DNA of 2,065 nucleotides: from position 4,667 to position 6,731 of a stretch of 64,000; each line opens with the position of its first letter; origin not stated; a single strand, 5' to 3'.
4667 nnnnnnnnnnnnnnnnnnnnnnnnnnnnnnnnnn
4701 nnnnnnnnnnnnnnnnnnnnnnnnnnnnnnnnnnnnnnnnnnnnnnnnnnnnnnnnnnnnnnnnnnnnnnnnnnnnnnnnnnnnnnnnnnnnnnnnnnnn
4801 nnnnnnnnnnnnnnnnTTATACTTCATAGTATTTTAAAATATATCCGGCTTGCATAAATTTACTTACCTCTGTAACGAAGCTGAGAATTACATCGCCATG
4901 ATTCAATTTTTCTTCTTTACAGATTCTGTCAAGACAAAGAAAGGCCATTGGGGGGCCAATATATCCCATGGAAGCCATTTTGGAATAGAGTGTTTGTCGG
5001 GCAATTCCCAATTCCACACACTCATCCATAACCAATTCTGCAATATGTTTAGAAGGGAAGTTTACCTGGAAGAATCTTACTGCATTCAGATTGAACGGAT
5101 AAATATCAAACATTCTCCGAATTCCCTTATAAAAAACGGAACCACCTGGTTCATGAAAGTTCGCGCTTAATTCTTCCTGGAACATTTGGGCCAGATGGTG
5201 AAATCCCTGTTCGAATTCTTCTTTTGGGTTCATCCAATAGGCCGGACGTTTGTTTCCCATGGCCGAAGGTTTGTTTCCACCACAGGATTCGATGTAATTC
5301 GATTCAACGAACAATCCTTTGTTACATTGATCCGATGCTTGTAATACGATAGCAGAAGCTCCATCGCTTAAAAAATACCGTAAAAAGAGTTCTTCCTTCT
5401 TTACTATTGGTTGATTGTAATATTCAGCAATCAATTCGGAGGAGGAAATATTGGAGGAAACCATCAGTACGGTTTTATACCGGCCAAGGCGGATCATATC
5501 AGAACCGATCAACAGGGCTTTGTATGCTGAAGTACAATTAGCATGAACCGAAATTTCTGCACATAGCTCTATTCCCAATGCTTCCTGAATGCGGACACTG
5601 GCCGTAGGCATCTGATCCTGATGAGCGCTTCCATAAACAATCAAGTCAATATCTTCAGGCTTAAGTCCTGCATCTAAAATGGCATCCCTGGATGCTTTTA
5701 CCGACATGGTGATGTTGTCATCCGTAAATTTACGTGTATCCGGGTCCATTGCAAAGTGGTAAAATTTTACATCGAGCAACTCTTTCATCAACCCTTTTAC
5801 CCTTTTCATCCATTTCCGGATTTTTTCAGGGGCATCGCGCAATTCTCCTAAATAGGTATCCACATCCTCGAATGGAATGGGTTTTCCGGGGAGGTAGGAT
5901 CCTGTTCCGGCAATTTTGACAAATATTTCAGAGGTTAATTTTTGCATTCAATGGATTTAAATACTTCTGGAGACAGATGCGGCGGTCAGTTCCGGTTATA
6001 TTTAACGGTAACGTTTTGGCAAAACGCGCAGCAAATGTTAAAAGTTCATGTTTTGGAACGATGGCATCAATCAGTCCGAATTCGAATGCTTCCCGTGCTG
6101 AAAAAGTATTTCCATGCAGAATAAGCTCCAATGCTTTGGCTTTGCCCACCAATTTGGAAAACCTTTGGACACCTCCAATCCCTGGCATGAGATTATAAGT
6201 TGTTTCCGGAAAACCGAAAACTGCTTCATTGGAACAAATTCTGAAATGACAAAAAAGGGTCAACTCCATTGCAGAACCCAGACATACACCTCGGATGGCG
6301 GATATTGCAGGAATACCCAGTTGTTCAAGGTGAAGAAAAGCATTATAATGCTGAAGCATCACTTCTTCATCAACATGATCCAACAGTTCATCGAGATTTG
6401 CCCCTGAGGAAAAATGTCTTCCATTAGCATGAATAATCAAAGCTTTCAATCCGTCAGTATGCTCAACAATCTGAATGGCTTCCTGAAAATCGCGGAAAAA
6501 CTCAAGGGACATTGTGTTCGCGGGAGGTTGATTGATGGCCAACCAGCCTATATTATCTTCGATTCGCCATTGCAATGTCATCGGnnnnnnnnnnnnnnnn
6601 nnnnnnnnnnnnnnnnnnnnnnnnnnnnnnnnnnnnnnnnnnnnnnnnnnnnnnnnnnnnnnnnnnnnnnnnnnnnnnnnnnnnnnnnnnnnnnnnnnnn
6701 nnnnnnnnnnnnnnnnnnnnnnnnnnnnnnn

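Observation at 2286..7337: FabH-like enzyme apparently lacking His/Asn, flanked by beta-oxidation-type enzymes: a self-supplied dialkylresorcinol-type module?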

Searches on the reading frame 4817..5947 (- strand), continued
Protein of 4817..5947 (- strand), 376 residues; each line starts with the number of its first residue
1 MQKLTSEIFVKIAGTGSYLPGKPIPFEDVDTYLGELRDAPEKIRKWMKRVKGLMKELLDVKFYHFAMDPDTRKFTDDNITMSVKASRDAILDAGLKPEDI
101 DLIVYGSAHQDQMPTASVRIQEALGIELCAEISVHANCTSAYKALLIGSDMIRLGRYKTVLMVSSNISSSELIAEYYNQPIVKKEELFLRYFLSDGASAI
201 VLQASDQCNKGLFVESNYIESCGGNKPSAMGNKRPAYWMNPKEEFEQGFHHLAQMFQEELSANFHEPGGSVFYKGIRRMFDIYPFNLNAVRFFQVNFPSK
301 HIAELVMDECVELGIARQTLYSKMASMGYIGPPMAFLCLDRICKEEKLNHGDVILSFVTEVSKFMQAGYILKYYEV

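Call 35: search_protein_families(library=ncbifam, proteins=[L015:11219-11884:+, L009:16879-17793:+], max_evalue=0.00001)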
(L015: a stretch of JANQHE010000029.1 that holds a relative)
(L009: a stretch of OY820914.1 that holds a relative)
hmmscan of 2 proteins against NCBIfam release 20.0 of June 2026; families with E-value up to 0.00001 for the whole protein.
L015:11219-11884:+ (221 aa): 0 families

L009:16879-17793:+ (304 aa): 7 families
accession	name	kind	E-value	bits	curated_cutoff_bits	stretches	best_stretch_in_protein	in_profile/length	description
TIGR03131.1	malonate_mdcH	equivalog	3.6e-43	148.1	297.9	1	50-284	43-271/297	malonate decarboxylase subunit epsilon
TIGR00128.1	fabD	equivalog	1.6e-38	132.9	260.9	1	74-281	72-279/290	ACP S-malonyltransferase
NF045894.1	PKS_plus_SDR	equivalog_domain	1.4e-25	89.2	1740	1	21-286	550-812/1515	type I polyketide synthase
NF037940.1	PKS_MbtD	equivalog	1.6e-15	56.3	1150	1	73-275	163-360/978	mycobactin polyketide synthase MbtD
NF037941.1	PKS_NbtC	equivalog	4e-11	41.6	1150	1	84-274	179-369/1027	nocobactin polyketide synthase NbtC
TIGR02813.1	omega_3_PfaA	subfamily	4.2e-10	37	1010.1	1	57-283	646-874/2582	polyketide-type polyunsaturated fatty acid synthase PfaA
NF040607.1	mycolic_Pks13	equivalog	1.3e-09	36.1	2100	1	75-277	736-942/1680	polyketide synthase Pks13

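Call 36: predict_structure(alignment_id=A3)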
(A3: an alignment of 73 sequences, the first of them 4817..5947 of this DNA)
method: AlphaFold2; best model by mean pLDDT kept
length: 376 residues; sequences in the alignment: 73
mean_pLDDT: 93.9   pTM: 0.93
mean pLDDT of the five models: 93.9, 93.7, 93.4, 92.4, 92.4
residues with pLDDT >= 90: 319; 70-90: 49; 50-70: 4; < 50: 4
segments of 3 or more residues with pLDDT < 50: 1-4
pLDDT, mean of each block of 10 residues (from residue 1): 67 99 96 97 95 90 96 96 99 99 93 88 98 95 98 98 96 96 95 97 97 98 92 89 95 85 87 96 96 91 90 96 91 97 98 97 95 95
secondary structure, 60 per line:
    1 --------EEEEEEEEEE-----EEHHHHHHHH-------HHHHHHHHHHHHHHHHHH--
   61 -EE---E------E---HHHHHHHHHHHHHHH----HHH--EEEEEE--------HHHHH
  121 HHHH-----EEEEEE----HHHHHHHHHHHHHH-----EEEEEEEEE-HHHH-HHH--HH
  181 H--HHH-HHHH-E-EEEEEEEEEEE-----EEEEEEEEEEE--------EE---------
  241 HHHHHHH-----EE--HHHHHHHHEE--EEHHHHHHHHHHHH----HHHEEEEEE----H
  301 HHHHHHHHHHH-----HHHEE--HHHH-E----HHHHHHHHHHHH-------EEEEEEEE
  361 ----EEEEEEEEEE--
elements in order: E9-18 H26-33 H41-58 H78-92 E102-107 H116-124 E130-135 H140-153 E159-167 H169-172 H188-191 E195-205 E211-221 H241-247 H257-264 H271-282 E290-295 H300-311 H324-327 H334-345 E353-360 E365-374

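Call 42: fold_search(model_id=the predicted structure, library=pdb)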
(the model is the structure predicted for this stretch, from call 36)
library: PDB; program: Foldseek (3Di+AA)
matches with E <= 10: 1406; with E <= 0.001: 1071
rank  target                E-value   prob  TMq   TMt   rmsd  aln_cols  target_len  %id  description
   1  5gk2_A                1.7e-33  1.00  0.85  0.85   3.1       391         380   19  The structure of the H302A mutant of StlD (released 2017-07-05)
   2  5gk0_B                2.5e-33  1.00  0.84  0.87   2.9       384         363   20  Crystal structure of selnomethionin-labeled ketosynthase StlD (released 2017-07-05)
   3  5gk0_A                1.1e-32  1.00  0.85  0.84   3.3       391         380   19  Crystal structure of selnomethionin-labeled ketosynthase StlD (released 2017-07-05)
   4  5gk2_B                1.4e-32  1.00  0.85  0.84   3.3       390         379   19  The structure of the H302A mutant of StlD (released 2017-07-05)
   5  5gk0_C                1.8e-32  1.00  0.84  0.84   3.2       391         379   19  Crystal structure of selnomethionin-labeled ketosynthase StlD (released 2017-07-05)
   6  5gk2_D                3.4e-32  1.00  0.85  0.85   3.3       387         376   19  The structure of the H302A mutant of StlD (released 2017-07-05)
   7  5by7_B                1.0e-28  1.00  0.76  0.88   3.7       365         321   20  AbyA1 - tetronic acid condensing enzyme (released 2016-06-29)
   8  5by7_A                1.0e-28  1.00  0.77  0.85   3.9       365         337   18  AbyA1 - tetronic acid condensing enzyme (released 2016-06-29)
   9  6x7r                  2.7e-27  1.00  0.73  0.85   4.0       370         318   18  E. coli beta-ketoacyl-[acyl carrier protein] synthase III (FabH) in complex with oxa(dethia)-coenzyme A (released 2021-06-02)
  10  9ka6_A                5.7e-26  1.00  0.73  0.85   4.1       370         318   18  Crystal structure of beta-ketoacyl-ACP synthase FabH C112Q in complex with acyl-ACP from E. coli (released 2025-09-10)
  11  5by7_C                7.3e-26  1.00  0.74  0.89   3.3       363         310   18  AbyA1 - tetronic acid condensing enzyme (released 2016-06-29)
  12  4dfe_D                7.3e-26  1.00  0.74  0.85   3.8       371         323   19  Crystal structure of 3-oxoacyl-[acyl-carrier-protein] synthase III from Burkholderia xenovorans (released 2012-02-08)
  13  4yuc                  7.3e-26  1.00  0.74  0.83   3.9       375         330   21  Crystal Structure of CorB derivatized with S-(2-acetamidoethyl) 4-methyl-3-oxohexanethioate (released 2016-03-30)
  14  3h78_A                1.3e-25  1.00  0.76  0.86   3.3       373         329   17  Crystal structure of Pseudomonas aeruginosa PqsD C112A mutant in complex with anthranilic acid (released 2009-09-15)
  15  9ka5                  1.5e-25  1.00  0.73  0.86   3.7       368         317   18  Crystal structure of beta-ketoacyl-ACP synthase FabH C112Q from E. coli (released 2025-09-10)
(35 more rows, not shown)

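Call 43: find_encoding_contigs(protein=P0257, flank=8000, max_places=3)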
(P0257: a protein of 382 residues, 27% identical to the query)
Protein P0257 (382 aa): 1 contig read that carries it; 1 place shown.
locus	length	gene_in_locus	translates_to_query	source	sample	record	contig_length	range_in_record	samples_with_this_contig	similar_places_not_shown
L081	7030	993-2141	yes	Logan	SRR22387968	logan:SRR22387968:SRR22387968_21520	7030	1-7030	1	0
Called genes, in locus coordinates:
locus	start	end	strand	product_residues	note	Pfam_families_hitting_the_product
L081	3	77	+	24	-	?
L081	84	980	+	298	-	-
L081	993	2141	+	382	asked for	PF00108:Thiolase_N (weak), PF08541:ACP_syn_III_C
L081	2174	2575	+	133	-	-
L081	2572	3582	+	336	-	PF14399:BtrH_N, PF16169:DUF4872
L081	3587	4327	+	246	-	PF00005:ABC_tran, PF13304:AAA_21 (faint)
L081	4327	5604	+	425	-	PF12679:ABC2_membrane_2 (faint), PF12698:ABC2_membrane_3, PF01061:ABC2_membrane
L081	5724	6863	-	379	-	PF01553:Acyltransferase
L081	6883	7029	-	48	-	?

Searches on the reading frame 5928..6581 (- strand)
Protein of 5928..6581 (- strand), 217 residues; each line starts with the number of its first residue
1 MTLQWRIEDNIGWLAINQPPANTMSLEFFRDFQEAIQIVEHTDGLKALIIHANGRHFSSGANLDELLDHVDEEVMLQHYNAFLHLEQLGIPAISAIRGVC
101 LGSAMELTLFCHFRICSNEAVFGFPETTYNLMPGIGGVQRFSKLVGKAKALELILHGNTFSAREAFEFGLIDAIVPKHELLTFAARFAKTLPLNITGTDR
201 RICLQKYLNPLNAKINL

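Call 5: search_protein_families(library=pfam, proteins=[window:5928-6581:-], max_evalue=0.01)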
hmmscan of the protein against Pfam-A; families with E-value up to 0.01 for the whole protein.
window:5928-6581:- (217 aa): 2 families
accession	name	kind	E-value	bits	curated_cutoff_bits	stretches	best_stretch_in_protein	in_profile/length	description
PF00378.25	ECH_1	-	6e-36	124.5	27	1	7-191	2-190/251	Enoyl-CoA hydratase/isomerase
PF16113.10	ECH_2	-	6.1e-22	79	27.2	1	12-190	2-187/335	Enoyl-CoA hydratase/isomerase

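Call 6: search_protein_families(library=ncbifam, proteins=[window:5928-6581:-], max_evalue=0.01)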
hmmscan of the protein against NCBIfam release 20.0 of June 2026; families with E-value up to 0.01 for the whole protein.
window:5928-6581:- (217 aa): 72 families (the best 25 are shown)
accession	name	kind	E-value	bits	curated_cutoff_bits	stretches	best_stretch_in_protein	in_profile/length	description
NF005803.0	PRK07658.1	equivalog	2.9e-44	151.4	313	1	3-192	4-197/257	enoyl-CoA hydratase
NF008363.0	PRK11154.1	equivalog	4.6e-37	127.5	869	1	8-190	13-204/708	fatty acid oxidation complex subunit alpha FadJ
NF004475.0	PRK05809.1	subfamily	6.1e-36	124.2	394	1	6-191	9-199/260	short-chain-enoyl-CoA hydratase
NF008727.0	PRK11730.1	equivalog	1.5e-35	122.7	870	1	7-189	13-202/717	fatty acid oxidation complex subunit alpha FadB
NF005802.0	PRK07657.1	equivalog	1.1e-34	120.1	363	1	9-194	12-202/260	enoyl-CoA hydratase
NF051848.1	EnCoAHydtEchA19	equivalog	6.5e-33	114.4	400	1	14-191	13-197/258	enoyl-CoA hydratase EchA19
TIGR02440.1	FadJ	equivalog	3.5e-32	111.5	968.45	1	8-190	8-199/699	fatty acid oxidation complex subunit alpha FadJ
NF004517.0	PRK05862.1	equivalog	4.7e-32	111.5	396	1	8-191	11-196/257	enoyl-CoA hydratase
NF006007.0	PRK08138.1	subfamily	5.2e-32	111.2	355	1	6-191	13-200/261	enoyl-CoA hydratase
NF006566.0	PRK09076.1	subfamily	1.5e-31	110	286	1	2-190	6-198/260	enoyl-CoA hydratase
NF007239.0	PRK09674.1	equivalog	2.4e-31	109.1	371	1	8-191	11-196/257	2,3-dehydroadipyl-CoA hydratase PaaF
NF004781.0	PRK06127.1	subfamily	5.8e-31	108.1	291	1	3-194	13-211/269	enoyl-CoA hydratase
NF004840.0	PRK06190.1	equivalog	3.2e-30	105.6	253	1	5-192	8-199/260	enoyl-CoA hydratase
NF004634.0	PRK05980.1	equivalog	5.5e-29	101.3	375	1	4-190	6-201/263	crotonase/enoyl-CoA hydratase family protein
TIGR02437.1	FadB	equivalog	7.8e-29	100.5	933.55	1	7-185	13-198/714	fatty acid oxidation complex subunit alpha FadB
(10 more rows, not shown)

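Call 50: search_solved_structures(query=window:5928-6581:-, max_evalue=1e-10, show_alignments=2)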
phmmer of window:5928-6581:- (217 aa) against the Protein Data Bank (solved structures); distinct sequences matched with E-value up to 1e-10: 135 (the best 60 are shown).
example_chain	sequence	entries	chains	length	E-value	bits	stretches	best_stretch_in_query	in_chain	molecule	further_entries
3pea_A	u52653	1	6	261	3.7e-34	121.4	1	3-200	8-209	Enoyl-CoA hydratase/isomerase family protein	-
2pbp_A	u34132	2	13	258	3e-28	102.1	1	6-193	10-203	Enoyl-CoA hydratase subunit I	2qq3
3pzk_A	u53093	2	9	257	5.7e-28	101.2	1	8-192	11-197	e enoyl-CoA hydratase echA8 | enoyl-CoA hydratase echA8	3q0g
3q0j_A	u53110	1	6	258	5.8e-28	101.2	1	8-192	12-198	enoyl-CoA hydratase echA8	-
3kqf_A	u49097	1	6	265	6.6e-28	101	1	18-192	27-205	Enoyl-CoA hydratase/isomerase family protein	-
3h81_A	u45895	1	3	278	7.3e-28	100.9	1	8-192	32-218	enoyl-CoA hydratase echA8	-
4fjw_D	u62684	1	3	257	1.5e-27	99.8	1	8-192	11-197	Probable enoyl-CoA hydratase echA8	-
5zai_A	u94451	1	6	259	2.3e-27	99.2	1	2-195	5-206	3-hydroxypropionyl-coenzyme A dehydratase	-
6lvp_A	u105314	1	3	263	1.2e-26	96.9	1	14-187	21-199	Enoyl-CoA hydratase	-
8bnu_C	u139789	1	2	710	3e-26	95.6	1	3-189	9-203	Fatty acid oxidation complex subunit alpha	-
8bnr_C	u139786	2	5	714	3.1e-26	95.6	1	3-189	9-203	Fatty acid oxidation complex subunit alpha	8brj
6ysv_A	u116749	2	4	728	3.2e-26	95.5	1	3-189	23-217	Fatty acid oxidation complex subunit alpha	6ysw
9ula_A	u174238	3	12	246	4.9e-25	91.6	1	8-196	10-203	Enoyl-CoA hydratase/isomerase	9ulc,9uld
9qwv_A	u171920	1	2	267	4.9e-25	91.6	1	13-195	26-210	Enoyl-CoA hydratase, mitochondrial, putative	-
28bq_A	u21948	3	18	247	5e-25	91.6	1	8-196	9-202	Enoyl-CoA hydratase/isomerase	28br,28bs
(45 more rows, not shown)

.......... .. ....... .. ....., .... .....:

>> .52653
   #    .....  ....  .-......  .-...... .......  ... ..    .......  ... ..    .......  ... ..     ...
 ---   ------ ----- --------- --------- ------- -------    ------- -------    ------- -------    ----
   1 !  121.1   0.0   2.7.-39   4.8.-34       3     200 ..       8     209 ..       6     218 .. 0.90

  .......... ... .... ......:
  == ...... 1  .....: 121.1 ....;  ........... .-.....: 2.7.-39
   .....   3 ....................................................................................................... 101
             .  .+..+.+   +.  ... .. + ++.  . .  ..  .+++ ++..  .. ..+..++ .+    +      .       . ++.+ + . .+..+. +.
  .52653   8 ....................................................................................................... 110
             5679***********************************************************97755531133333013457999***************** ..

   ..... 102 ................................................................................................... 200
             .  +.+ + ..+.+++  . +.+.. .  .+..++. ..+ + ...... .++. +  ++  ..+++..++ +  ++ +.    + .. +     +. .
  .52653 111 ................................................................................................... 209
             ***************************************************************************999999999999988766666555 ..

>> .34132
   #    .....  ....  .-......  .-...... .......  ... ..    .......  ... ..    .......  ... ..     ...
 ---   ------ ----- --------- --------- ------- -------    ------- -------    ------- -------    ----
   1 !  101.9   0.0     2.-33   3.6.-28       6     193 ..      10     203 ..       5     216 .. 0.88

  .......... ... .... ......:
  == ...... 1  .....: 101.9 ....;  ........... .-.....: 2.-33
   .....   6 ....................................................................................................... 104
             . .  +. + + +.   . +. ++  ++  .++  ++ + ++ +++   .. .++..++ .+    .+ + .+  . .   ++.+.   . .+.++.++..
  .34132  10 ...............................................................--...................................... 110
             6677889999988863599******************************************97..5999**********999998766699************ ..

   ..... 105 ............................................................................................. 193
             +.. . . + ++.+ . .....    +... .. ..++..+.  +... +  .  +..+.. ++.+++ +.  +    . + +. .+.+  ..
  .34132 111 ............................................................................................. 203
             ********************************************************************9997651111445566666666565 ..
